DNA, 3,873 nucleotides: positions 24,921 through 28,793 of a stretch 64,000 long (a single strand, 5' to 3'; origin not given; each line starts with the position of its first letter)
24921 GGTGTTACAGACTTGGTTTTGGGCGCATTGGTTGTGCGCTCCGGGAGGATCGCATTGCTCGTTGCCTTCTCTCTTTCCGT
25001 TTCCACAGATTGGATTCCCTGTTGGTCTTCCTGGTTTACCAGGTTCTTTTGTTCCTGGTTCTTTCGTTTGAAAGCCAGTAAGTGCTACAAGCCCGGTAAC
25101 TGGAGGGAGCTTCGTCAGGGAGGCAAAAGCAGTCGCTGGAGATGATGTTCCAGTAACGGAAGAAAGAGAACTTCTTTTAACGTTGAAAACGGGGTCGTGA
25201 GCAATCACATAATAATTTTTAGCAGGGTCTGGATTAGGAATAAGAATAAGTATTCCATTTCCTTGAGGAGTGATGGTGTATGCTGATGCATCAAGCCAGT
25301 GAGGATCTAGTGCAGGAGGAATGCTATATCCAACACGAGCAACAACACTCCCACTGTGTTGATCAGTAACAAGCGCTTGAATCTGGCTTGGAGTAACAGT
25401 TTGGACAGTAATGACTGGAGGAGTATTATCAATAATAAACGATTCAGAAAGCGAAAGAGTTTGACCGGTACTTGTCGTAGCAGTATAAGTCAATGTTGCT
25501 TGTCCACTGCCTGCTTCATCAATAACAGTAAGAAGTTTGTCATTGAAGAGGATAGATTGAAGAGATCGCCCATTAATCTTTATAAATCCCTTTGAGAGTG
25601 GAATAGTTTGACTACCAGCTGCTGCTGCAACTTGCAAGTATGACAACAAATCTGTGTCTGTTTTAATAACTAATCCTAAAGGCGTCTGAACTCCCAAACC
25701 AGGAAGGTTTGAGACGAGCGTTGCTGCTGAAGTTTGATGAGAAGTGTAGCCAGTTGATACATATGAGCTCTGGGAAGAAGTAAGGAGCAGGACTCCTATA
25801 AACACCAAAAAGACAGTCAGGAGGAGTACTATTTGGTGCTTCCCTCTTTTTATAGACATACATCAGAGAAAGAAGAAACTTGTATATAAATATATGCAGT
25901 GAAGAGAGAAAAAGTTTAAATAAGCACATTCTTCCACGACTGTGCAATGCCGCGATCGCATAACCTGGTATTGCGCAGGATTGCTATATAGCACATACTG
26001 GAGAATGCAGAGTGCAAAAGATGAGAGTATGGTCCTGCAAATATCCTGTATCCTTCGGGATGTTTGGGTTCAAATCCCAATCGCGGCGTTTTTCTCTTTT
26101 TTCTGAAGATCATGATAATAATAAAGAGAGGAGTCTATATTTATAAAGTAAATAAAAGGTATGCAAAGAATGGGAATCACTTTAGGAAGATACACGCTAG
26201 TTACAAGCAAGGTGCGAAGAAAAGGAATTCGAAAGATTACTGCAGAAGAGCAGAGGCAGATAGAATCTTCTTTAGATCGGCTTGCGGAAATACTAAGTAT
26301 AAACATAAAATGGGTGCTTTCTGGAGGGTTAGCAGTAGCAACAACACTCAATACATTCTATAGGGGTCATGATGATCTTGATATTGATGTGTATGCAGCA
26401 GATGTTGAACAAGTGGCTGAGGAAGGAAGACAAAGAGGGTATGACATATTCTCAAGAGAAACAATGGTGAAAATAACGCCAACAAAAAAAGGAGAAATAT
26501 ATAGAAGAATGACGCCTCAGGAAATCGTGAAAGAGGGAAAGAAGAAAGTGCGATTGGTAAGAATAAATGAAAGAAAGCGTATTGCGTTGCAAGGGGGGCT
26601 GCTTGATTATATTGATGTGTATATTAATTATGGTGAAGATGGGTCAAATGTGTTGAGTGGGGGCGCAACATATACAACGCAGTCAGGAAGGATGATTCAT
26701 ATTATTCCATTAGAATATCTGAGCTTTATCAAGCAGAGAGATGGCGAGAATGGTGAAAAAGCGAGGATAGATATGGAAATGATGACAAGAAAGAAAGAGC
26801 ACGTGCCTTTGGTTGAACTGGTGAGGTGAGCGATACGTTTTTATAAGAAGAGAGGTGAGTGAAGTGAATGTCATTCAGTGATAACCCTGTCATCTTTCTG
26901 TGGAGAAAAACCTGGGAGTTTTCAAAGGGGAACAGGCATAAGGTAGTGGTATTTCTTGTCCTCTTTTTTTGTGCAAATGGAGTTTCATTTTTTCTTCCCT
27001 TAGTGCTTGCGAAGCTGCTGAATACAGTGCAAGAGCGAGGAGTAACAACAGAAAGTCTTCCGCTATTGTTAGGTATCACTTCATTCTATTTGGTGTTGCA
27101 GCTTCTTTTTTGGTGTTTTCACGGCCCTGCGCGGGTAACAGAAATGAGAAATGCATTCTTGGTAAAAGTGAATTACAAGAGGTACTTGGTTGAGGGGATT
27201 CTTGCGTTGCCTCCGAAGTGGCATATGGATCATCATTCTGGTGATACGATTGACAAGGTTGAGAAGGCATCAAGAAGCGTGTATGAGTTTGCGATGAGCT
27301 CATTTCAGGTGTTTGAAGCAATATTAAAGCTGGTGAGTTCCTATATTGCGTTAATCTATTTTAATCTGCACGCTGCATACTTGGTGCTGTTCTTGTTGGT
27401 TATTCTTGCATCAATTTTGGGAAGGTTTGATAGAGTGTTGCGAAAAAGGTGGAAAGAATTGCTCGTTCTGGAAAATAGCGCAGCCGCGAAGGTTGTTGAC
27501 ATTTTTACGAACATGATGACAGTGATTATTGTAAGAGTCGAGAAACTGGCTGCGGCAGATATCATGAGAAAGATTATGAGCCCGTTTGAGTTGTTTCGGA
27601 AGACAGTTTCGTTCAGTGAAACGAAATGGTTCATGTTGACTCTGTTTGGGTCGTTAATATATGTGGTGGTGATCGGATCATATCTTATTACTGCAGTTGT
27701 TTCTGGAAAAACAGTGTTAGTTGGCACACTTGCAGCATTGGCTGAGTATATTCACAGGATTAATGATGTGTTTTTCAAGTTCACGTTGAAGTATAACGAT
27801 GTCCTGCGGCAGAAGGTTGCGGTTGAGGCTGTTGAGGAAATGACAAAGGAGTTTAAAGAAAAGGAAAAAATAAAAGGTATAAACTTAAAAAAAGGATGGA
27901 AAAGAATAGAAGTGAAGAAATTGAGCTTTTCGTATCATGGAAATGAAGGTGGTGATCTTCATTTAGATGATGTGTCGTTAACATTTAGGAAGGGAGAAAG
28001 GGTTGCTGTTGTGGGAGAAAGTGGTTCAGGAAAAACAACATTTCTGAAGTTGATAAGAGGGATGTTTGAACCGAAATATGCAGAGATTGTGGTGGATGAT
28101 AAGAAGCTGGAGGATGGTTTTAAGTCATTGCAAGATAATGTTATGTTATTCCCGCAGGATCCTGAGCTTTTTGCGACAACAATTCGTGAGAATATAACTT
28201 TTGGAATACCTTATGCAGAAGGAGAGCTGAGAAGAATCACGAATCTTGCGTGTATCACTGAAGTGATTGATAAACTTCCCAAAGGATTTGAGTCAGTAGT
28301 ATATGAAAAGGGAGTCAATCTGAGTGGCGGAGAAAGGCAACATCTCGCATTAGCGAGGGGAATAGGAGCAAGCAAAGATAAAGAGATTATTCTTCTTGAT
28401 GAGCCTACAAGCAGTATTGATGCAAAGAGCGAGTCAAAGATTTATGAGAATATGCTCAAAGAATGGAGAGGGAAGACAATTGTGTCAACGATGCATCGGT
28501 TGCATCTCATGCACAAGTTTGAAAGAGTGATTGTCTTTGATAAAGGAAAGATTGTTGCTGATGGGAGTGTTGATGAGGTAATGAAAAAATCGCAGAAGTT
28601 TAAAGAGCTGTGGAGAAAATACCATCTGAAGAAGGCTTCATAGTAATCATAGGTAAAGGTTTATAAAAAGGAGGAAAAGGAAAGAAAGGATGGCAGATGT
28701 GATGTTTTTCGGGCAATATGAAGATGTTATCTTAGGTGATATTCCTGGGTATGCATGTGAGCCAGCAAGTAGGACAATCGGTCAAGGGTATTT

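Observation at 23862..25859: New-looking secreted architecture (two paralogues): Ig-like head, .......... hinge, 17-Cys triple CGNG repeat, HExxH domain, conserved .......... end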

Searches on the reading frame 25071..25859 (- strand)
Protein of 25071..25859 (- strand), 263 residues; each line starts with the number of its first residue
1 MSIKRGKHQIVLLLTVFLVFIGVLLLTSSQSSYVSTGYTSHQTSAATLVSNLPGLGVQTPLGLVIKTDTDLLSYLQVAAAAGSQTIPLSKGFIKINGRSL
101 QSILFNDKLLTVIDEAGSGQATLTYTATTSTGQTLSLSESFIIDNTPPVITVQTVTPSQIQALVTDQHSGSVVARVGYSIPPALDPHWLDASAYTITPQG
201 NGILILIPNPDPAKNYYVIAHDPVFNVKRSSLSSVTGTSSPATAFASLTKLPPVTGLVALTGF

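Call 15: search_protein_families(library=pfam, proteins=[window:25071-25859:-], max_evalue=10)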
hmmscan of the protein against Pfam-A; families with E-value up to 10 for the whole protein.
window:25071-25859:- (263 aa): 1 family
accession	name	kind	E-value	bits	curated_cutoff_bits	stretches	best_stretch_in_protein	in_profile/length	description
PF16378.10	DUF4988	-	0.22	11.8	30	1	98-154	27-79/183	Domain of unknown function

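Call 26: find_homologous_proteins(query=A2, max_evalue=10)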
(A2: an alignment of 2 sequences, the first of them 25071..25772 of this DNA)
Query A2 (2 sequences): 8000 candidates shared short words with the query, none scored E <= 10.

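Call 44: predict_structure(alignment_id=A2)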
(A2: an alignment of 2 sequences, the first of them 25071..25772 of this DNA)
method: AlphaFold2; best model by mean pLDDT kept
length: 234 residues; sequences in the alignment: 2
mean_pLDDT: 58.4   pTM: 0.50
mean pLDDT of the five models: 58.4, 51.3, 42.5, 41.2, 40.6
residues with pLDDT >= 90: 7; 70-90: 64; 50-70: 89; < 50: 74
segments of 3 or more residues with pLDDT < 50: 1-44, 206-234
pLDDT, mean of each block of 10 residues (from residue 1): 22 27 35 29 51 57 67 63 56 64 64 63 85 79 77 71 83 87 85 66 54 36 34 33
secondary structure, 60 per line:
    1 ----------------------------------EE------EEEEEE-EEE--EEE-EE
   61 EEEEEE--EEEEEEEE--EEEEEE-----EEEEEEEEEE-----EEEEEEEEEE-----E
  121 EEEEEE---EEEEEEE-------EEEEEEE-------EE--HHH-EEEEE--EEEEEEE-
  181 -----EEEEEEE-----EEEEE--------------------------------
elements in order: E43-48 E50-52 E55-57 E59-66 E69-76 E79-84 E90-99 E105-114 E120-126 E130-136 E144-150 E166-170 E173-179 E186-192 E198-202

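Call 48: fold_search(model_id=the predicted structure, library=pdb)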
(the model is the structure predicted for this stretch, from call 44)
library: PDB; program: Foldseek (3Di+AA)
matches with E <= 10: 1897; with E <= 0.001: 32
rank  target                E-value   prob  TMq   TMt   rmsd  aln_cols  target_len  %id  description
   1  8s80_B                2.5e-05  1.00  0.26  0.29  14.2       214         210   14  Domains 4 and 5 of Sap S-layer protein from Bacillus anthracis (released 2024-11-20)
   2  9gtb_B                4.9e-05  1.00  0.25  0.19  12.6       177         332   10  Cryo-EM structure of Mouse PMCA-NPTN complex captured in E1-Ca state (released 2025-08-06)
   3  9gsd_B                5.7e-05  1.00  0.27  0.29  12.1       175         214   12  Cryo-EM structure of mouse PMCA-NPTN complex captured in E2 state (BEF3) (released 2025-08-06)
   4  9ba5_A                7.5e-05  1.00  0.23  0.12  11.8       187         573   20  Cross-linked Contactin 2 Ig1-Ig6 (released 2024-07-17)
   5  6fwx_B                8.8e-05  1.00  0.24  0.28  11.9       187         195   16  Chimeric titin Z1Z2-Z1Z2 tandem (Z1212) functionalized with a GRGDS exogenous peptide from fibronectin (released 2019-03-27)
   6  2wv3                  1.0e-04  1.00  0.27  0.32  11.2       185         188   15  Neuroplastin-55 binds to and signals through the fibroblast growth factor receptor (released 2009-12-15)
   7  5i99                  1.0e-04  1.00  0.30  0.20   8.5       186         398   14  Crystal structure of mouse CNTN3 Ig5-Fn2 domains (released 2016-08-31)
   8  9ba4_A                1.2e-04  1.00  0.31  0.10   8.9       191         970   15  Full-length cross-linked Contactin 2 (CNTN2) (released 2024-07-17)
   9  8s80_A                1.3e-04  1.00  0.26  0.27  13.2       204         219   11  Domains 4 and 5 of Sap S-layer protein from Bacillus anthracis (released 2024-11-20)
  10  8a0y_A                1.6e-04  1.00  0.28  0.15   7.8       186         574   12  Crystal structure of mouse contactin 2 immunoglobulin domains (released 2023-11-01)
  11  2yn3_A                1.8e-04  1.00  0.28  0.25   9.1       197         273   17  Structural insight into the giant calcium-binding adhesin SiiE: implications for the adhesion of Salmonella enterica t (released 2013-04-03)
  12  2yn3_C                2.7e-04  1.00  0.28  0.24   8.3       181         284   15  Structural insight into the giant calcium-binding adhesin SiiE: implications for the adhesion of Salmonella enterica t (released 2013-04-03)
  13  7ahs_B                2.8e-04  1.00  0.27  0.24  12.0       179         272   20  titin-N2A Ig81-Ig83 (released 2021-03-24)
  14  8k3j_A                3.0e-04  1.00  0.27  0.15   8.3       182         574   14  Structure of human CNTN2 immunoglobulin domains 1-6 homo-dimer (released 2024-07-17)
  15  7ahs_A                3.3e-04  1.00  0.28  0.24  12.5       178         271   20  titin-N2A Ig81-Ig83 (released 2021-03-24)
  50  5jde_A                1.6e-03  0.99  0.25  0.23   8.7       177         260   11  Crystal structure of I9-I11 tandem from titin (P1) (released 2016-09-14)
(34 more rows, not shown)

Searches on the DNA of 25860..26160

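Call 66: search_rna_families(source=window, start=25860, end=26160, threshold=evalue, max_evalue=1, show_alignments=1)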
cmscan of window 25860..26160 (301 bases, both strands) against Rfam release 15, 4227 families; matches with E-value up to 1: 1.
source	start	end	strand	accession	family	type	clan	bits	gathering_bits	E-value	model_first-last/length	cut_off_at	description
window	25949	26088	+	RF00005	tRNA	Gene; tRNA;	CL00001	40.9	29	1.5e-07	1-71/71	no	tRNA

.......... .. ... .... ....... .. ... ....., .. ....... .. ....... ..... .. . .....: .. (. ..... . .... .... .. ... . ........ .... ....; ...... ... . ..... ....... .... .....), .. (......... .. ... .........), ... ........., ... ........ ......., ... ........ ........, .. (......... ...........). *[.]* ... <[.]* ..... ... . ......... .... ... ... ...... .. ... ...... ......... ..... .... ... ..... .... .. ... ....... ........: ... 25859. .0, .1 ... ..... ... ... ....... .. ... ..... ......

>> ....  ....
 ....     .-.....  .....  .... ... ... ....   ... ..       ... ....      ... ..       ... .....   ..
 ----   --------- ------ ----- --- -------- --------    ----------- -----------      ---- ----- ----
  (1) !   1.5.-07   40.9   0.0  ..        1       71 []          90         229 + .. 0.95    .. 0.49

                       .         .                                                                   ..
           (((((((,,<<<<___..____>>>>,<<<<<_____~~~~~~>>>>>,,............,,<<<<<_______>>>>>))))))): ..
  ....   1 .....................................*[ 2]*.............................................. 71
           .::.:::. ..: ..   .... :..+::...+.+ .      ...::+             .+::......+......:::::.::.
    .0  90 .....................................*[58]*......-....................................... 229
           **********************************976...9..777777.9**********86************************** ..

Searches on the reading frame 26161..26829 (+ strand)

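Call 16: search_protein_families(library=pfam, proteins=[window:26161-26829:+], max_evalue=0.001)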
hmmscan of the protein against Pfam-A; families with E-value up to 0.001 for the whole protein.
window:26161-26829:+ (222 aa): 1 family
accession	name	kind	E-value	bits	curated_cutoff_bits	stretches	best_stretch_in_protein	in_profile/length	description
PF10706.15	Aminoglyc_resit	-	9.2e-07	29.5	21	1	44-129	9-94/149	Aminoglycoside-2''-adenylyltransferase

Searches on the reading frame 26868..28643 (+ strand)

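Call 16: search_protein_families(library=pfam, proteins=[window:26868-28643:+], max_evalue=0.001)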
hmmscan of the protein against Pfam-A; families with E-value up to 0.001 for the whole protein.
window:26868-28643:+ (591 aa): 5 families
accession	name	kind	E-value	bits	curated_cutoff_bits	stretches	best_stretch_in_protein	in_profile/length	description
PF00005.33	ABC_tran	-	8.1e-26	91.7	25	1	366-515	1-137/137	ABC transporter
PF00664.28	ABC_membrane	-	1.9e-08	34.8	28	1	27-276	2-252/274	ABC transporter transmembrane region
PF13304.12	AAA_21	-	2e-07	31.8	27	1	380-455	3-71/304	AAA domain, putative AbiEii toxin, Type IV TA system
PF02463.25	SMC_N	-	0.00059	19.8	40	0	484-554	136-208/220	RecF/RecN/SMC N terminal domain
PF13479.12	AAA_24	-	0.00072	19.9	27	0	376-424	2-40/195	AAA domain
